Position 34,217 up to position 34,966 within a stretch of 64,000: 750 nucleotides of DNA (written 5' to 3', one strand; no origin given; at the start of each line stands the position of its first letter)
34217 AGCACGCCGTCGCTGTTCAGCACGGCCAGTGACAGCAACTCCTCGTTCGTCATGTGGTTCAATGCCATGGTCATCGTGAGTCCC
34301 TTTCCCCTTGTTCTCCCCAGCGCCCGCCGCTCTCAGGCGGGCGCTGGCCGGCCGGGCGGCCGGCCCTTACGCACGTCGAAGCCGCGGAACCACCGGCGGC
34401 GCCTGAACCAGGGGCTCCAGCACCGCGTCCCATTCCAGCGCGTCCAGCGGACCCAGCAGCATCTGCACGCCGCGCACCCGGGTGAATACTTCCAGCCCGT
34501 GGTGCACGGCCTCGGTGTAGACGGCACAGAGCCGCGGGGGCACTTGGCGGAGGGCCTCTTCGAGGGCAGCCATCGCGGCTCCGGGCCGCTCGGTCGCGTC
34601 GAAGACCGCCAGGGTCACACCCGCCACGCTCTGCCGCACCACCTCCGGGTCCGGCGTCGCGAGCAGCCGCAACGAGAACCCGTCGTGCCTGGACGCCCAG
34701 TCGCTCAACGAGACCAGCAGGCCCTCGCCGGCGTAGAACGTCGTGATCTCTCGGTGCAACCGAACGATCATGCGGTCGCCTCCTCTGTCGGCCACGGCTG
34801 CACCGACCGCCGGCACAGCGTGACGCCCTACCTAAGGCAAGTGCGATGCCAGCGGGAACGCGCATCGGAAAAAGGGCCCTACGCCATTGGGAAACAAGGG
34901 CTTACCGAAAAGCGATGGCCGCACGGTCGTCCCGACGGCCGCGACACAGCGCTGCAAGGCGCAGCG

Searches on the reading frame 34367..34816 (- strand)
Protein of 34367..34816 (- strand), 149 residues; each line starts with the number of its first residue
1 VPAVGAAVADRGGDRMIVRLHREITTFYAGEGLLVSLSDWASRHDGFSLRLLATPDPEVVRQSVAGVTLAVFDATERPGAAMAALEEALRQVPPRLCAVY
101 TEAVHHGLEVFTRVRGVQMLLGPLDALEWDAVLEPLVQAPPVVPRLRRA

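Call 3: search_protein_families(library=pfam, proteins=[window:34367-34816:-], max_evalue=0.1)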
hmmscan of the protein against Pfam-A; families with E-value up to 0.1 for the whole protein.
window:34367-34816:- (149 aa): 0 families

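Call 4: search_protein_families(library=ncbifam, proteins=[window:34367-34816:-], max_evalue=0.1)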
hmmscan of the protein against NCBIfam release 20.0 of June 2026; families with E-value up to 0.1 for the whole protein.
window:34367-34816:- (149 aa): 0 families

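Call 7: find_encoding_contigs(protein=window:34367-34771:-, flank=6000, max_places=6)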
Protein window:34367-34771:- (134 aa): 1 contig read that carries it; 1 place shown.
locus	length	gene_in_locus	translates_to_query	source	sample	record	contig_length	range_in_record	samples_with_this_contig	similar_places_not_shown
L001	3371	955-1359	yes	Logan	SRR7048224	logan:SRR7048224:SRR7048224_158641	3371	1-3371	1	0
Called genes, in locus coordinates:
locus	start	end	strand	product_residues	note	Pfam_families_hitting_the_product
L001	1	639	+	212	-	?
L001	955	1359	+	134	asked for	-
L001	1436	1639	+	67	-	-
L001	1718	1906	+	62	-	-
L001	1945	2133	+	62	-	-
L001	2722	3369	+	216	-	?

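Call 8: find_homologous_proteins(query=window:34367-34771:-, max_evalue=0.001)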
Query window:34367-34771:- (134 aa): 1 proteins with E <= 0.001 among 58 candidates.
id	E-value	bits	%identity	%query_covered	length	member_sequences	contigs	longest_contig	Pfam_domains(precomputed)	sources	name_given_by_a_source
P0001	7.5e-81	287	100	100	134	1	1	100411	-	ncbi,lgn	-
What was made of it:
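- Tried and rejected: The word-seeded homologue search found only the query itself (call 8).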

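Call 14: predict_structure(protein=window:34367-34771:-)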
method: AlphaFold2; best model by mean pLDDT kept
length: 134 residues; sequences in the alignment: 1
mean_pLDDT: 44.7   pTM: 0.35
mean pLDDT of the five models: 44.7, 38.5, 37.9, 32.8, 32.6
residues with pLDDT >= 90: 0; 70-90: 1; 50-70: 55; < 50: 78
segments of 3 or more residues with pLDDT < 50: 1-42, 44-61, 124-134
pLDDT, mean of each block of 10 residues (from residue 1): 27 32 38 31 46 43 50 58 52 54 57 56 43 29
secondary structure, 60 per line:
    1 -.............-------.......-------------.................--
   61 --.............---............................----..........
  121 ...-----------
elements in order: H2-14 H22-28 H42-58 H63-75 H79-106 H111-123
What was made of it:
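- Tried and rejected: A single-sequence AlphaFold run of the 134-aa protein failed (pLDDT 44.7, all-helical; call 14).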

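Call 15: search_protein_representatives(protein=window:34367-34771:-)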
Query: 134 residues. Proteins with E-value up to 0.001 (for the whole library): 184; up to 1e-10: 97; up to 1e-30: 0. The best 150 are listed.
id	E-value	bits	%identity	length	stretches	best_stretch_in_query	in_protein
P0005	1.5e-26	109.3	46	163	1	8-125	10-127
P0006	5.8e-24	100.9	42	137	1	7-126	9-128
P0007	2.3e-23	99.0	43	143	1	8-129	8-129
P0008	9.8e-22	93.7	39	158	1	6-129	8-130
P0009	2.5e-21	92.4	45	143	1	6-126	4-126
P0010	1.8e-20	89.6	37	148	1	6-124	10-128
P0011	2.7e-20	89.1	41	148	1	6-129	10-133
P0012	3.0e-20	88.9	42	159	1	7-119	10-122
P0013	4.4e-20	88.4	36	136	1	2-131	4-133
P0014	4.4e-20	88.4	42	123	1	2-119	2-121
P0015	7.9e-20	87.5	44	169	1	8-119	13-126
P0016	1.4e-19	86.7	40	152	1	8-122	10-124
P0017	1.9e-19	86.3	37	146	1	7-122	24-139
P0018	1.9e-19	86.3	40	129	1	7-123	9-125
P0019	2.1e-19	86.2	43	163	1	9-122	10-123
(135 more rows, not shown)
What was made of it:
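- Tried and rejected: The exhaustive HMMER search was needed (call 15).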

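Call 18: search_solved_structures(query=A1, max_evalue=10, show_alignments=2)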
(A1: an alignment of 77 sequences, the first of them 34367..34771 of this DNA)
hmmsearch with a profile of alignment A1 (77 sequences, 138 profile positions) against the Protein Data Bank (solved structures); distinct sequences matched with E-value up to 10: 5.
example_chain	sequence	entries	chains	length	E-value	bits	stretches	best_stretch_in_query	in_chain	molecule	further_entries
1e6c_A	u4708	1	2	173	0.21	14.4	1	8-71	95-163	SHIKIMATE KINASE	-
2o16_A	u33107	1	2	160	0.26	14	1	19-64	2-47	Acetoin utilization protein AcuB, putative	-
1f3u_A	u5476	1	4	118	0.29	13.9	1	6-97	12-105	TRANSCRIPTION INITIATION FACTOR IIF, BETA SUBUNIT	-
1w5e_A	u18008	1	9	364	0.87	12.3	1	66-103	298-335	FTSZ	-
6gbq_A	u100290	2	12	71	0.97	12.2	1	51-81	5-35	Polymerase cofactor VP35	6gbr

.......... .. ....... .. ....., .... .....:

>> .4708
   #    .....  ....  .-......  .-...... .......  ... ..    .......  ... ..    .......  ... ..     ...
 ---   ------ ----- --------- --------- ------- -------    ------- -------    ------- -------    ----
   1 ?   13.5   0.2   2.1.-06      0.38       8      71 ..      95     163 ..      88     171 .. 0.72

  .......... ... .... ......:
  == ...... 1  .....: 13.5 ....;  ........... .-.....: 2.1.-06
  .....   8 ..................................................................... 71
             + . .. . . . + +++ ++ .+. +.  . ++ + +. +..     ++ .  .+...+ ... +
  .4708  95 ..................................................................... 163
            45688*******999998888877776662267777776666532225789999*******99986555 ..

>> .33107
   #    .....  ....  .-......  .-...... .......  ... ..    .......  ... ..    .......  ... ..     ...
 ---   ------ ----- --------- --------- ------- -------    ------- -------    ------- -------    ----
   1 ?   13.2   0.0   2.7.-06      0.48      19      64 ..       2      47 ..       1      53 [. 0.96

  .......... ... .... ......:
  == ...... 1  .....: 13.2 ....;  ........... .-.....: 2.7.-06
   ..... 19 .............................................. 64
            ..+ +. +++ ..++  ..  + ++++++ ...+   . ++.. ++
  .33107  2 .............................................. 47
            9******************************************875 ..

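Call 19: search_protein_families(library=pfam, alignment_id=A1, max_evalue=1)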
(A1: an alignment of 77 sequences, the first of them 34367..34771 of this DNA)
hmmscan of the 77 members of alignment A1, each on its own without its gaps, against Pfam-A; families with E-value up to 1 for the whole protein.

A. member 1, window:34367-34771:- (134 aa): 0 families

B. families by the number of members that match (of 77 scanned): 26 families (the first 25 are shown)
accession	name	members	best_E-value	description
PF13671.12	AAA_33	1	0.00072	AAA domain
PF01973.23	MptE-like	1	0.0011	6-hydroxymethylpterin diphosphokinase MptE-like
PF17940.6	TetR_C_31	1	0.007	Tetracyclin repressor-like, C-terminal domain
PF14336.11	GLUCM-like_C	1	0.0073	D-glutamate cyclase-like, C-terminal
PF20072.4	DUF6468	1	0.032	Domain of unknown function (DUF6468)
PF19619.4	DUF6124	1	0.05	Family of unknown function (DUF6124)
PF19956.5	EAD2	1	0.055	Effector-associated domain 2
PF18598.6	TetR_C_36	1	0.065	Tetracyclin repressor-like, C-terminal domain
PF21128.4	MCM4_WHD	1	0.066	MCM4, winged helix domain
PF02401.23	LYTB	1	0.07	LytB protein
PF19943.4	DUF6405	1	0.074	Family of unknown function (DUF6405)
PF13176.12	TPR_7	1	0.079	Tetratricopeptide repeat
PF22786.2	Tag1_C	1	0.091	Tag1 C-terminal domain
PF19571.5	ACT_8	1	0.094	ACT domain pair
PF17853.6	GGDEF_2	1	0.095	GGDEF-like domain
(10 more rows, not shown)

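Call 23: predict_structure(alignment_id=A1)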
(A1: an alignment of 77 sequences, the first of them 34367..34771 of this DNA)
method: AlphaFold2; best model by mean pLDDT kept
length: 134 residues; sequences in the alignment: 77
mean_pLDDT: 93.5   pTM: 0.86
mean pLDDT of the five models: 93.5, 93.4, 92.9, 93.0, 91.9
residues with pLDDT >= 90: 113; 70-90: 18; 50-70: 3; < 50: 0
segments of 3 or more residues with pLDDT < 50: none
pLDDT, mean of each block of 10 residues (from residue 1): 84 98 95 96 97 96 98 97 97 97 97 95 79 70
secondary structure, 60 per line:
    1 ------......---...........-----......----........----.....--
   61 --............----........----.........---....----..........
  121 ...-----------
elements in order: E7-12 H16-26 E32-37 H42-49 E54-58 H63-74 E82-86 H91-99 E103-106 H111-123
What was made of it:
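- Checked: With a 77-sequence alignment AlphaFold gives a (beta-alpha)5 fold at pLDDT 93.5 (call 23).
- The pseudo-receiver family has 184 representatives and a confident fold (calls 15, 23).
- Tried and rejected: It succeeded only with the family alignment (call 23).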

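Call 26: find_related_loci(query=window:34367-34771:-, collection=genome_contigs, flank=8000)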
Query window:34367-34771:- (134 aa) in genome_contigs; peptide patterns used: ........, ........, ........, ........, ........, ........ (x = any residue, [..] = any of these).
599 stretches matched a pattern, but none encodes a relative of the query by tblastn (E <= 1e-3).
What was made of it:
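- Tried and rejected: The single protein found nothing in the species-representative genomes (call 26).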

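Call 27: fold_search(model_id=the predicted structure, library=pdb)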
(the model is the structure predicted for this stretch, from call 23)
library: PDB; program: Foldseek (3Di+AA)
matches with E <= 10: 1607; with E <= 0.001: 23
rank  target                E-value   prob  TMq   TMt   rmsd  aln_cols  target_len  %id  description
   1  4myr_C                1.7e-05  1.00  0.58  0.61   4.3       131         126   18  Crystal structure of a putative CpaE2 pilus assembly protein (CpaE2) from Sinorhizobium meliloti 1021 at 2.72 A resolu (released 2013-10-16)
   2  4myr_B                2.6e-05  1.00  0.58  0.61   4.2       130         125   18  Crystal structure of a putative CpaE2 pilus assembly protein (CpaE2) from Sinorhizobium meliloti 1021 at 2.72 A resolu (released 2013-10-16)
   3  4myr_A                2.8e-05  1.00  0.57  0.61   4.1       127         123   19  Crystal structure of a putative CpaE2 pilus assembly protein (CpaE2) from Sinorhizobium meliloti 1021 at 2.72 A resolu (released 2013-10-16)
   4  4myr_D                3.9e-05  1.00  0.60  0.64   4.1       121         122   20  Crystal structure of a putative CpaE2 pilus assembly protein (CpaE2) from Sinorhizobium meliloti 1021 at 2.72 A resolu (released 2013-10-16)
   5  7pvk_A                1.6e-04  1.00  0.66  0.19   3.2       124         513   11  X-ray structure of dimeric PorX (T272A mutant), in complex with pGpG. (released 2022-12-14)
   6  4n0p_A                1.7e-04  1.00  0.65  0.65   3.8       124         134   15  Crystal structure of a pilus assembly protein CpaE (CC_2943) from Caulobacter crescentus CB15 at 1.75 A resolution (PS (released 2013-11-27)
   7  4n0p_H                2.0e-04  1.00  0.58  0.61   4.3       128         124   15  Crystal structure of a pilus assembly protein CpaE (CC_2943) from Caulobacter crescentus CB15 at 1.75 A resolution (PS (released 2013-11-27)
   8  7pv7_A                2.4e-04  1.00  0.65  0.19   3.3       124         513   11  Crystal structure of dimeric Porphyromonas gingivalis PorX, a type 9 secretion system response regulator. (released 2022-12-14)
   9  4n0p_C                3.2e-04  1.00  0.63  0.64   3.9       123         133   15  Crystal structure of a pilus assembly protein CpaE (CC_2943) from Caulobacter crescentus CB15 at 1.75 A resolution (PS (released 2013-11-27)
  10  4n0p_E                3.2e-04  1.00  0.56  0.60   4.3       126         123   15  Crystal structure of a pilus assembly protein CpaE (CC_2943) from Caulobacter crescentus CB15 at 1.75 A resolution (PS (released 2013-11-27)
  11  7pva_D                3.4e-04  1.00  0.65  0.20   3.4       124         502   11  1.9 Angstrom crystal structure of dimeric PorX, co-crystallized in the presence of zinc (released 2022-12-14)
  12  3crn_A                3.8e-04  1.00  0.68  0.70   3.1       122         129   18  Crystal structure of response regulator receiver domain protein (CheY-like) from Methanospirillum hungatei JF-1 (released 2008-04-22)
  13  7pva_B                4.1e-04  1.00  0.65  0.20   3.4       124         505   11  1.9 Angstrom crystal structure of dimeric PorX, co-crystallized in the presence of zinc (released 2022-12-14)
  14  9of6_A                4.3e-04  1.00  0.68  0.73   3.1       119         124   13  Structure of the Acinetobacter baumannii Response Regulator PmrA Receiver Domain I13M Mutation in Active Dimer State (released 2025-11-26)
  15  4n0p_G                4.3e-04  1.00  0.64  0.65   3.8       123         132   15  Crystal structure of a pilus assembly protein CpaE (CC_2943) from Caulobacter crescentus CB15 at 1.75 A resolution (PS (released 2013-11-27)
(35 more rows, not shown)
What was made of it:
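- On Response-regulator receiver domain (CheY-like, PF00072): AlphaFold pLDDT 93.5 with E-H x5 topology (call 23); Foldseek probability 1.00 to many receiver domains (call 27)
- Checked: Its best Foldseek matches are CpaE pseudo-receivers, PorX and many CheY-like receivers (call 27).
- Pseudo-receiver: high-confidence CheY fold (calls 23, 27).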

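Call 28: find_homologous_proteins(query=A1, max_evalue=0.00001)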
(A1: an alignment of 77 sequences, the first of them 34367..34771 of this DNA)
Query A1 (77 sequences) (134 aa, profile of the alignment): 158 proteins with E <= 0.00001 among 7810 candidates; the best 120 are listed.
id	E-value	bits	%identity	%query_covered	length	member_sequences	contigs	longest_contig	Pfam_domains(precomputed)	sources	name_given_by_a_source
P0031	9.1e-46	173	37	87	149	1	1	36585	-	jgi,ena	-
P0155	8.8e-45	170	43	86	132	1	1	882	-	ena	-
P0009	2.0e-43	165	47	89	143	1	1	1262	-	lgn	-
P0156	2.7e-43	165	44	92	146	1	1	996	-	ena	-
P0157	4.4e-43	164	38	90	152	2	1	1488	-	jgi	jgi:hypothetical protein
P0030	4.6e-43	164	39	85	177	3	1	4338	-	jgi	jgi:hypothetical protein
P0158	5.8e-43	164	35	94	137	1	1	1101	-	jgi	jgi:hypothetical protein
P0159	6.7e-43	163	42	92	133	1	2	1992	-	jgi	jgi:hypothetical protein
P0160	3.1e-42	161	42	92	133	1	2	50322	-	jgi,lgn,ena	jgi:hypothetical protein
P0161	5.8e-42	160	32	100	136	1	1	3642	-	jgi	jgi:hypothetical protein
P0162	6.8e-42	160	37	87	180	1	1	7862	-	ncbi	-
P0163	9.7e-42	160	40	88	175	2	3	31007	-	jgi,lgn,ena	-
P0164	1.0e-41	160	32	90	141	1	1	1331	-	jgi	jgi:hypothetical protein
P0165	1.8e-41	159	48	84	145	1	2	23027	-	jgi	jgi:hypothetical protein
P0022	1.8e-41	159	41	83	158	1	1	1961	-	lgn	-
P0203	1.1e-38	150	33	87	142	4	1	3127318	-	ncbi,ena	-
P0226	5.7e-38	147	37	83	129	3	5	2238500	-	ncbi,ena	-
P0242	4.5e-37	145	29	86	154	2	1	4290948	-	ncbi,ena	-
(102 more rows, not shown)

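Call 29: find_encoding_contigs(protein=P0160, flank=6000, max_places=1)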
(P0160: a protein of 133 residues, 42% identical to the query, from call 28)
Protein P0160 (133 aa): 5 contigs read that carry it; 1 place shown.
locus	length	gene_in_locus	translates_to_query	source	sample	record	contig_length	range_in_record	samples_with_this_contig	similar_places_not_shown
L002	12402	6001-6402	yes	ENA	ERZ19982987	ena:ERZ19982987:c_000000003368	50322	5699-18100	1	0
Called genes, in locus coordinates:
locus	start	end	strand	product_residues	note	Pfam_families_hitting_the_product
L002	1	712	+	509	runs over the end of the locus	PF00370:FGGY_N, PF01869:BcrAD_BadFG (faint), PF02782:FGGY_C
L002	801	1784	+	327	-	PF23454:Zn_ribbon_Brz (weak)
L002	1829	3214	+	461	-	PF25323:6TM_PilS (weak), PF00512:HisKA, PF02518:HATPase_c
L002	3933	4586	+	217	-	-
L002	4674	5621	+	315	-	PF00158:Sigma54_activat, PF14532:Sigma54_activ_2, PF07728:AAA_5 (faint), PF25601:AAA_lid_14, PF02954:HTH_8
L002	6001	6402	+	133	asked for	-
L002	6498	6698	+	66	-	-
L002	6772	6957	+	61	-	-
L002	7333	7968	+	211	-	PF07589:PEP_exosort_dom (weak)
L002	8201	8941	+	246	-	-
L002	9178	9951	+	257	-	-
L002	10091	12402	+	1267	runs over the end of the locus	PF12951:PATR (weak), PF07589:PEP_exosort_dom (weak)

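Call 30: find_encoding_contigs(protein=P0165, flank=6000, max_places=1)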
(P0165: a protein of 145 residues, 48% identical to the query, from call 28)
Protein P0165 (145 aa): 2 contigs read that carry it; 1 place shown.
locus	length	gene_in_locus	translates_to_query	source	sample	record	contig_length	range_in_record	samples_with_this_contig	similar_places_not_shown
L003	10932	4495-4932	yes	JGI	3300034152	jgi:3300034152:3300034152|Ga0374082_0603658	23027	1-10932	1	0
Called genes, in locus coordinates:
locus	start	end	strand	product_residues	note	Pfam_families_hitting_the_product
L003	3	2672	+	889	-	?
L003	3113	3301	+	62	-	-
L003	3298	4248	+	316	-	PF00158:Sigma54_activat, PF14532:Sigma54_activ_2, PF07728:AAA_5 (weak), PF25601:AAA_lid_14, PF02954:HTH_8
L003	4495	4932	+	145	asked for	-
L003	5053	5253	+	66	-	-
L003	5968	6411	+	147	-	-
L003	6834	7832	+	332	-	PF07589:PEP_exosort_dom (weak)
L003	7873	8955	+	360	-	PF07589:PEP_exosort_dom (weak)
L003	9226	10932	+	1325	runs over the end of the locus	PF00404:Dockerin_1 (weak), PF03372:Exo_endo_phos, PF00404:Dockerin_1 (weak)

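Call 31: find_encoding_contigs(protein=P0226, flank=6000, max_places=1)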
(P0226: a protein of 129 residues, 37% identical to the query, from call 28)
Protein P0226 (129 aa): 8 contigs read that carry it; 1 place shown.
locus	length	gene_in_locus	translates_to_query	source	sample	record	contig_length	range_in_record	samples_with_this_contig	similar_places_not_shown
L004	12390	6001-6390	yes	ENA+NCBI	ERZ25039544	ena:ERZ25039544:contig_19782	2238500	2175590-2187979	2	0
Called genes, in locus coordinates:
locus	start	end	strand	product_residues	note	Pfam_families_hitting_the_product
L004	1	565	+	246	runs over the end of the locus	PF13371:TPR_9 (faint), PF13428:TPR_14 (faint), PF00515:TPR_1, PF07719:TPR_2 (weak), PF13424:TPR_12, PF14559:TPR_19 (weak), PF00515:TPR_1 (weak), PF07719:TPR_2 (weak), +5 more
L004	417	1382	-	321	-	PF03190:Thioredox_DsbH, PF13899:Thioredoxin_7, PF00085:Thioredoxin, PF13098:Thioredoxin_2, PF12018:FAP206 (faint), PF04945:YHS (faint)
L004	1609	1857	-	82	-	-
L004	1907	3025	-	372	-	PF03462:PCRF, PF00472:RF-1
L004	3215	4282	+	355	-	PF03054:tRNA_Me_trans, PF20259:tRNA_Me_trans_M, PF20258:tRNA_Me_trans_C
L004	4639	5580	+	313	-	PF00158:Sigma54_activat, PF14532:Sigma54_activ_2, PF07728:AAA_5 (weak), PF25601:AAA_lid_14, PF02954:HTH_8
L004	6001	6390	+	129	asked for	-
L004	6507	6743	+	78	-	-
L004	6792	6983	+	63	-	-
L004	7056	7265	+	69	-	-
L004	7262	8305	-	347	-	PF01208:URO-D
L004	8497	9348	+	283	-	-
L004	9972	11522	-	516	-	-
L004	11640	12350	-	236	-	PF00005:ABC_tran, PF17850:CysA_C_terminal, PF08402:TOBE_2 (weak), PF12857:TOBE_3, PF03459:TOBE (weak)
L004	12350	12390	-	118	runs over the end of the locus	PF00005:ABC_tran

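Call 32: find_encoding_contigs(protein=P0203, flank=6000, max_places=1)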
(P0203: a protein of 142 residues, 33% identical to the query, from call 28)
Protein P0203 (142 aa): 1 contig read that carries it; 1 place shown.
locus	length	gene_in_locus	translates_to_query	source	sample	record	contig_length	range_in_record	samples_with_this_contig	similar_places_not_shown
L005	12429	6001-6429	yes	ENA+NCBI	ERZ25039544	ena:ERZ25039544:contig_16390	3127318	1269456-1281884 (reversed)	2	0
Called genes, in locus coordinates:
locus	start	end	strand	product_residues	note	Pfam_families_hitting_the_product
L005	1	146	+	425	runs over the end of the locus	PF00278:Orn_DAP_Arg_deC, PF02784:Orn_Arg_deC_N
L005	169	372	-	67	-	-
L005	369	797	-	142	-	PF22014:DUF6932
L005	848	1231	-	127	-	PF04241:DUF423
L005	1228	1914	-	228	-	PF03462:PCRF, PF00472:RF-1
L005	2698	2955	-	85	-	-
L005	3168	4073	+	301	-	PF03054:tRNA_Me_trans, PF20259:tRNA_Me_trans_M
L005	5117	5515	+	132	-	PF25601:AAA_lid_14, PF02954:HTH_8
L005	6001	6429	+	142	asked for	-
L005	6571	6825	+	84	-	-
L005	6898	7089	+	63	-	-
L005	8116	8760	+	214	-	PF07589:PEP_exosort_dom (weak)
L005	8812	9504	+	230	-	-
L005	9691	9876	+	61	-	-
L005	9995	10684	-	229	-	-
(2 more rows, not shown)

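Call 43: find_related_loci(query=A4, collection=genome_contigs, flank=6000)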
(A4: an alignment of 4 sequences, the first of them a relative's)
Query A4 (143 aa) in genome_contigs; peptide patterns used: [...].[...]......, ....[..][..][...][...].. (x = any residue, [..] = any of these).
41 stretches matched a pattern; 13 encode a relative of the query (tblastn E <= 1e-3); 13 distinct loci.
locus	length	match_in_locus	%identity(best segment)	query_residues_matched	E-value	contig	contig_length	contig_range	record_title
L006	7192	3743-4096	43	8-125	4e-23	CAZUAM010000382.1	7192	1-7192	MAG TPA_asm: uncultured Planctomycetaceae bacterium isolate binchicken_co262_366 genome assembly, contig: NODE_12004_len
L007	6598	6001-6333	39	9-119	1e-20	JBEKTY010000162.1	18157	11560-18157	MAG: Thermoguttaceae bacterium isolate SPRUCE 569 SPRUCE_569_162, whole genome shotgun sequence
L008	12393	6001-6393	37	9-142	8e-20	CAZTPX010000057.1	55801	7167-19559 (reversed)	MAG TPA_asm: uncultured Planctomycetaceae bacterium isolate binchicken_co3_229 genome assembly, contig: NODE_1623_length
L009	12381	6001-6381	38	8-125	5e-19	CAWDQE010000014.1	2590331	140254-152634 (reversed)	MAG: uncultured Planctomycetia bacterium isolate MFD01231.bin.2.20 genome assembly, contig: contig_6731, whole genome sh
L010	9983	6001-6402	35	9-133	1e-18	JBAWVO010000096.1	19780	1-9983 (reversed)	MAG: Planctomycetota bacterium isolate ELA013 MAG013_96, whole genome shotgun sequence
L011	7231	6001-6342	37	8-121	2e-18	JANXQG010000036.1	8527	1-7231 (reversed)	MAG: Planctomycetota bacterium isolate GL140_4_concoct_346_sub GL140_4_k141_2298301, whole genome shotgun sequence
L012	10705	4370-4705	43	7-118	2e-17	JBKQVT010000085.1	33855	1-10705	MAG: Thermoguttaceae bacterium isolate SEr3G3H3I__bin_143 SEr3G3H3I_000000183465, whole genome shotgun sequence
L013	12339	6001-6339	37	9-121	4e-17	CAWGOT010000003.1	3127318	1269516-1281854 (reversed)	MAG: uncultured Planctomycetia bacterium isolate MFD05580.bin.2.48 genome assembly, contig: contig_16390, whole genome s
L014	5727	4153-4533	33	9-139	8e-17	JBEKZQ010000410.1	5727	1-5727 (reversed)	MAG: Thermoguttaceae bacterium isolate SPRUCE 73 SPRUCE_73_410, whole genome shotgun sequence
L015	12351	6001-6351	33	9-125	2e-16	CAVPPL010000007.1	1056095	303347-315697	MAG: uncultured Planctomycetia bacterium isolate MFD00008.bin.3.132 genome assembly, contig: contig_20320, whole genome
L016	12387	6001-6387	34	9-136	4e-16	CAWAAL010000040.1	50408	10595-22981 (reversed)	MAG: uncultured Planctomycetia bacterium isolate MFD01689.bin.2.11 genome assembly, contig: contig_64412, whole genome s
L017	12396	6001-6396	36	9-143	5e-15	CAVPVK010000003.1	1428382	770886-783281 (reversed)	MAG: uncultured Planctomycetia bacterium isolate MFD00082.bin.2.49 genome assembly, contig: contig_1250, whole genome sh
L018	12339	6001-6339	32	9-121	3e-14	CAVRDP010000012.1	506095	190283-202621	MAG: uncultured Planctomycetia bacterium isolate MFD01231.bin.2.30 genome assembly, contig: contig_12759, whole genome s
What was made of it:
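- Tried and rejected: A four-sequence alignment worked (call 43).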

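Call 54: search_protein_families(library=pfam, proteins=[L018:6546-6782:+, L018:6832-7038:+, L018:7087-7686:+, L018:7765-7995:+, L006:4244-4480:+, L010:7760-7987:+, L016:7158-7754:+], max_evalue=10)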
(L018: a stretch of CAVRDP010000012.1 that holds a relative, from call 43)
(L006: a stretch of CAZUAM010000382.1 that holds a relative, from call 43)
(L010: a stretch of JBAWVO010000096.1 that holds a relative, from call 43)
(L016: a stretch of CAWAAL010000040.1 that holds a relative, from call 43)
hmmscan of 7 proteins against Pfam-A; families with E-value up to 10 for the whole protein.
L018:6546-6782:+ (78 aa): 0 families

L018:6832-7038:+ (68 aa): 0 families

L018:7087-7686:+ (199 aa): 2 families
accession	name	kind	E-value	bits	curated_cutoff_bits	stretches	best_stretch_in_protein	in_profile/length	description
PF08039.16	Mit_proteolip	-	0.13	12.8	25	1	127-151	10-33/60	Mitochondrial proteolipid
PF03929.21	PepSY_TM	-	0.76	10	28.8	1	69-166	60-163/295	PepSY-associated TM region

L018:7765-7995:+ (76 aa): 0 families

L006:4244-4480:+ (78 aa): 0 families

L010:7760-7987:+ (75 aa): 0 families

L016:7158-7754:+ (198 aa): 1 family
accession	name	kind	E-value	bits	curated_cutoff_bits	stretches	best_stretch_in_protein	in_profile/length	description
PF25739.1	HCMV_UL15A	-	0.072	14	25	1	106-173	22-89/107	Human cytomegalovirus UL15A protein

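Call 83: find_encoding_contigs(protein=P0242, flank=6000, max_places=2)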
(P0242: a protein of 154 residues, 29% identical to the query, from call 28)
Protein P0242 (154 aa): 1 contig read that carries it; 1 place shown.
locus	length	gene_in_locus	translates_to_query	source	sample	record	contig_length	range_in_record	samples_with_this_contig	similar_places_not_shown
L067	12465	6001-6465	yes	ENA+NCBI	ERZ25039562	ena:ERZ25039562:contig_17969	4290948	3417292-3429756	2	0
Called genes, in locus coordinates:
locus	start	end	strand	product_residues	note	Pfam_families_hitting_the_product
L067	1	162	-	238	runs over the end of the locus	PF07589:PEP_exosort_dom (weak)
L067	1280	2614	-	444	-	PF01408:GFO_IDH_MocA, PF22725:GFO_IDH_MocA_C3 (faint), PF19051:GFO_IDH_MocA_C2 (weak)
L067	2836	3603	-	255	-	-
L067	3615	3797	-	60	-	-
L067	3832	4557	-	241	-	-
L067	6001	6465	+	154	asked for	-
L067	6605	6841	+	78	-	-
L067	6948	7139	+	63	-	-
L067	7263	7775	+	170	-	-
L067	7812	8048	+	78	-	-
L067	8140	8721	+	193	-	-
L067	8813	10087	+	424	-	PF00275:EPSP_synthase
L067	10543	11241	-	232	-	PF00160:Pro_isomerase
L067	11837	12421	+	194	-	-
